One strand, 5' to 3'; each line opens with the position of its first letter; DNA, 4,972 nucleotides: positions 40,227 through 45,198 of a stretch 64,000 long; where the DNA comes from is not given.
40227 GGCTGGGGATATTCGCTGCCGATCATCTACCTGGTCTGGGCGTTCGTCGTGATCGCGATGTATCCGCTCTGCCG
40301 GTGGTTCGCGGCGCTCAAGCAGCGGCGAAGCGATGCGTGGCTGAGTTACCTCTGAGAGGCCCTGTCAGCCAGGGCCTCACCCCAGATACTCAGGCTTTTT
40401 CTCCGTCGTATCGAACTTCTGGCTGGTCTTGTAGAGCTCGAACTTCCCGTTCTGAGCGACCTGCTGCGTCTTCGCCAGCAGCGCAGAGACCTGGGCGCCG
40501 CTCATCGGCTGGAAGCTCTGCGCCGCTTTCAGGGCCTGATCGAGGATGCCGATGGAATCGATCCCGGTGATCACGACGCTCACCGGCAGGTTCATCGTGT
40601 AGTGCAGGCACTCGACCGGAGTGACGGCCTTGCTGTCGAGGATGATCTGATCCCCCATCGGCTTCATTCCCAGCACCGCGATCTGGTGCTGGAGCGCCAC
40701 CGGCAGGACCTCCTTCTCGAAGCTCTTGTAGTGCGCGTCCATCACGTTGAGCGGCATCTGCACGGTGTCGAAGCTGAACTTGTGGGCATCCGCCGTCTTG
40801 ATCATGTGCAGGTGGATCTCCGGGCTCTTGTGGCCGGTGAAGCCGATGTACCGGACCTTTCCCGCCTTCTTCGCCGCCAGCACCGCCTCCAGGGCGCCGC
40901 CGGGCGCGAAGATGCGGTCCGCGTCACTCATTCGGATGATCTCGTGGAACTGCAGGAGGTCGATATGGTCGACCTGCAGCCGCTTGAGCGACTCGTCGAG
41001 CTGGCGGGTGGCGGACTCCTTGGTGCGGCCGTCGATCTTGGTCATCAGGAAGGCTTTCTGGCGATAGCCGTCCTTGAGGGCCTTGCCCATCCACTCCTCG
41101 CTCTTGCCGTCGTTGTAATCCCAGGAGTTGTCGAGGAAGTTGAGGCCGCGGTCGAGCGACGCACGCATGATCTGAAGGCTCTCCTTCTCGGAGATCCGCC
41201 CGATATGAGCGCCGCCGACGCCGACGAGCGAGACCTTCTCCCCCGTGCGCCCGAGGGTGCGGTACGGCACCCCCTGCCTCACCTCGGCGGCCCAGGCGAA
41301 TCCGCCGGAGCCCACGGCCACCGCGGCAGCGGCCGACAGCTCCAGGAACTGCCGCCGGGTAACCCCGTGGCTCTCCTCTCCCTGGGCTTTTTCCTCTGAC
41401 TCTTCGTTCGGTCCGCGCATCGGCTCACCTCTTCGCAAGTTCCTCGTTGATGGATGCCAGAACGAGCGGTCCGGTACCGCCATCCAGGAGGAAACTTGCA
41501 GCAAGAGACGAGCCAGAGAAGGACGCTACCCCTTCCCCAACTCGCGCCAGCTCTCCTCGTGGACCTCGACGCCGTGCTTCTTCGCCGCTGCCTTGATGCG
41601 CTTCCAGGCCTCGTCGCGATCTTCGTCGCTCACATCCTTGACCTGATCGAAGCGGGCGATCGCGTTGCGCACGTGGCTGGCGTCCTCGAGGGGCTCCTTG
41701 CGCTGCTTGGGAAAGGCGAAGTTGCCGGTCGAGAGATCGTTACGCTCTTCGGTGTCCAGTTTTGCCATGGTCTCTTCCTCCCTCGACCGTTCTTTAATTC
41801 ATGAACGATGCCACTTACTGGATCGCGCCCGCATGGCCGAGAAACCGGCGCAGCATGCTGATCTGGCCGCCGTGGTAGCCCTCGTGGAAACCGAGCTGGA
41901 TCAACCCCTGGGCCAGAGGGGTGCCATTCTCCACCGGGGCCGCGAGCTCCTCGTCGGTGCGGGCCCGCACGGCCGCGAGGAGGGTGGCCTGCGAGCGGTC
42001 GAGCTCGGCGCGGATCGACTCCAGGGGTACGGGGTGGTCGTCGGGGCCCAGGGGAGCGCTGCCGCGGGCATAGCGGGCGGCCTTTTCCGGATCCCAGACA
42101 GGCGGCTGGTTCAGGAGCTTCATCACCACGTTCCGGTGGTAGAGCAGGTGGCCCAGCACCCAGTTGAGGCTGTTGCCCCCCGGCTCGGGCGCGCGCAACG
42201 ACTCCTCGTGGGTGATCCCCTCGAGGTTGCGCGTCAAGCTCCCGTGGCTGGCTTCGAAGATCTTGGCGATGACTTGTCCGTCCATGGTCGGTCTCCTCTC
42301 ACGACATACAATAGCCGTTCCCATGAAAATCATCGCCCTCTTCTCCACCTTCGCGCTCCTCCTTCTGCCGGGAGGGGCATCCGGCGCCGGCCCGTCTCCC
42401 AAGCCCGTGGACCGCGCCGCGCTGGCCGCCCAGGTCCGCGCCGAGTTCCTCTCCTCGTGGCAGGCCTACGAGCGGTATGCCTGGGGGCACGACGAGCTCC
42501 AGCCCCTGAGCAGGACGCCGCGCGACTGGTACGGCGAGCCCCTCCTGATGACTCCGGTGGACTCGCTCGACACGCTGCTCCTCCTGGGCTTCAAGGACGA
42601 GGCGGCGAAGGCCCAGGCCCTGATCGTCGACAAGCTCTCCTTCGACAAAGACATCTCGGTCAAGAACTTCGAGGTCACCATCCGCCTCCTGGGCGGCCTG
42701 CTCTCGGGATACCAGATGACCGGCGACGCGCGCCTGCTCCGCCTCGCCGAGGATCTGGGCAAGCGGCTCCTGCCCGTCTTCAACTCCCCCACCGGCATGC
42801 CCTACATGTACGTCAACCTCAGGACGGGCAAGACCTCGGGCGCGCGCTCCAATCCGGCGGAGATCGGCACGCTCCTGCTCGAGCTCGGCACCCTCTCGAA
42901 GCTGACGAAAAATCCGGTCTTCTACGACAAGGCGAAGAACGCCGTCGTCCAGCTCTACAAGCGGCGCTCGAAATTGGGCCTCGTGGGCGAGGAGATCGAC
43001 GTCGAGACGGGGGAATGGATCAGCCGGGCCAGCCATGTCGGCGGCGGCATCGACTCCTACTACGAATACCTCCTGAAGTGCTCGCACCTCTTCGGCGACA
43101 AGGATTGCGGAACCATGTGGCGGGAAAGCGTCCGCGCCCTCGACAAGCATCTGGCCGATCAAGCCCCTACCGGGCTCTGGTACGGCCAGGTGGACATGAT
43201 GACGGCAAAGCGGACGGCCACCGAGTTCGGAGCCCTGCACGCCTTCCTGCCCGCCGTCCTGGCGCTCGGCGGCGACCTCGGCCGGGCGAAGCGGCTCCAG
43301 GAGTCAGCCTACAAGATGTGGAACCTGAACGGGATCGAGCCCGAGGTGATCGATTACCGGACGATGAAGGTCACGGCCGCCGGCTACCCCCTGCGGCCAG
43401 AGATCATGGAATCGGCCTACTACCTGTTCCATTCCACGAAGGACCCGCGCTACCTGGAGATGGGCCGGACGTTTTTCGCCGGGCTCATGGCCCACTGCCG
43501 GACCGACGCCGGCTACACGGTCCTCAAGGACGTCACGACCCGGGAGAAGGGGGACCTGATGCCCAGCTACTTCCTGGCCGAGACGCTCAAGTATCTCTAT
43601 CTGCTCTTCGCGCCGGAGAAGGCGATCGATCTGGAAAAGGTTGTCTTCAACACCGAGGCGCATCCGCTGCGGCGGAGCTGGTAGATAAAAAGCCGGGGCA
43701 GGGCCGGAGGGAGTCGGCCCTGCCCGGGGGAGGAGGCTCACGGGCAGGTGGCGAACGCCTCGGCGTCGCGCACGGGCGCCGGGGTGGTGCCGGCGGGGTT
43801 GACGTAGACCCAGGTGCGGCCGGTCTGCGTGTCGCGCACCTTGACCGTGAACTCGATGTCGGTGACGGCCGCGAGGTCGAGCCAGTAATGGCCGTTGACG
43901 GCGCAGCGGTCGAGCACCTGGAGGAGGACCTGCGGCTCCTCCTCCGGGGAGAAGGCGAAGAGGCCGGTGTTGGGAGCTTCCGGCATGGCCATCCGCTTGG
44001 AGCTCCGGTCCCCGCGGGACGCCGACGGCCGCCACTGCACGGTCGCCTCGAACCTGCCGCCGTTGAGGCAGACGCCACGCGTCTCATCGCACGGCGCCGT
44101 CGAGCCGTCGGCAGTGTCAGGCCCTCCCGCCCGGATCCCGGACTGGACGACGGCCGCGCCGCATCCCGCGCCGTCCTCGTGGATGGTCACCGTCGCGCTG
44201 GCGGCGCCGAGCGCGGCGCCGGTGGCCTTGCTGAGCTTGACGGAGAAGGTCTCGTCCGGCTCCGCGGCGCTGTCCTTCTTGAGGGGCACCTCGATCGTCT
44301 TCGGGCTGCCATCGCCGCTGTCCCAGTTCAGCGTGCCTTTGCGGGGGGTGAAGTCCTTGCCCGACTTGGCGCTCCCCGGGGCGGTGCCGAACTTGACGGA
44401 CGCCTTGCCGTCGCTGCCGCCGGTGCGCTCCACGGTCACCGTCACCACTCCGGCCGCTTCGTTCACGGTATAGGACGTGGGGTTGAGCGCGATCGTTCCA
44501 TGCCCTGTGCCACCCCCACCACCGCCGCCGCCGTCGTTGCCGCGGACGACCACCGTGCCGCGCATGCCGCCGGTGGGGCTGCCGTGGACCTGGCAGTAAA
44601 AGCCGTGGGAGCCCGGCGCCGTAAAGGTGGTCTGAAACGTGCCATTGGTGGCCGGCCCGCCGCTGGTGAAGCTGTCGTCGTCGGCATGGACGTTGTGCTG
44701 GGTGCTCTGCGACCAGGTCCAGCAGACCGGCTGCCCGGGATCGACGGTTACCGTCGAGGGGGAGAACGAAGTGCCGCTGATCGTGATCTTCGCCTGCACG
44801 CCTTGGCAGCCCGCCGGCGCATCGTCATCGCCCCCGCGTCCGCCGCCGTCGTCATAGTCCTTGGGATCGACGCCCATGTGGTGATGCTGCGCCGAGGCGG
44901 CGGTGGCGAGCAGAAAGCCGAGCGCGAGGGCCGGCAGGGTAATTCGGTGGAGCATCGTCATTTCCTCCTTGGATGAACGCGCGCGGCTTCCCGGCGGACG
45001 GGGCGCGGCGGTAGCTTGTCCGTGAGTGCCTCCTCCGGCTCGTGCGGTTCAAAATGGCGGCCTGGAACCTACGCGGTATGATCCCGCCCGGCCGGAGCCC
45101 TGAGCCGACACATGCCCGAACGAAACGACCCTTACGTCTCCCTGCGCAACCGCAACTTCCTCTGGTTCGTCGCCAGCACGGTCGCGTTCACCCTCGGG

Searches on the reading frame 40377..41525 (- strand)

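Call 54: search_protein_families(library=pfam, proteins=[window:40377-41525:-], max_evalue=0.001)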
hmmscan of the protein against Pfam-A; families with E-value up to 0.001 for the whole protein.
window:40377-41525:- (382 aa): 2 families
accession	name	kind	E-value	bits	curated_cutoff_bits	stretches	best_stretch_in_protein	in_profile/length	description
PF00248.27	Aldo_ket_red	-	4.8e-33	114.9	24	1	101-295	2-197/291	Aldo/keto reductase family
PF10399.14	UCR_Fe-S_N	-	0.00012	21.9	24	1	49-78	3-32/41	Ubiquitinol-cytochrome C reductase Fe-S subunit TAT signal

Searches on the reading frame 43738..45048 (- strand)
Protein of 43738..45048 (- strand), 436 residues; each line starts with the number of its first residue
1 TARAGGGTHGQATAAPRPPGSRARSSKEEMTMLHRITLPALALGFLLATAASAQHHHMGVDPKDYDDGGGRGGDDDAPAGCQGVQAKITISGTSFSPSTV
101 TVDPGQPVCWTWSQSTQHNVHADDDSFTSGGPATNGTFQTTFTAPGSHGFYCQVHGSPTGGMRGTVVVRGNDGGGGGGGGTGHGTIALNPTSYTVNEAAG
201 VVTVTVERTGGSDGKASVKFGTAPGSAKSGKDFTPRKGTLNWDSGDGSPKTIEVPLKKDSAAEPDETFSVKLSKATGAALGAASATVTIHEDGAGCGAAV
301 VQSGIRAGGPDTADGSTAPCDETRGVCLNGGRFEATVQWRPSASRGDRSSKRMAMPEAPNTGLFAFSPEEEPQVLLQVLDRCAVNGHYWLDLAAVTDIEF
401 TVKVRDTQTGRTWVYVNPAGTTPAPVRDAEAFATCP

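Call 54: search_protein_families(library=pfam, proteins=[window:43738-45048:-], max_evalue=0.001)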
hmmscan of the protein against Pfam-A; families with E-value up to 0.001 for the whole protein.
window:43738-45048:- (436 aa): 2 families
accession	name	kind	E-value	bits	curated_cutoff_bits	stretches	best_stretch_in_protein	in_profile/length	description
PF03160.20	Calx-beta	-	3.7e-20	72.6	27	1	184-292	6-118/119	Calx-beta domain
PF00127.26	Copper-bind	-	1.1e-08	35.9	21.2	1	85-168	4-98/99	Copper binding proteins, plastocyanin/azurin family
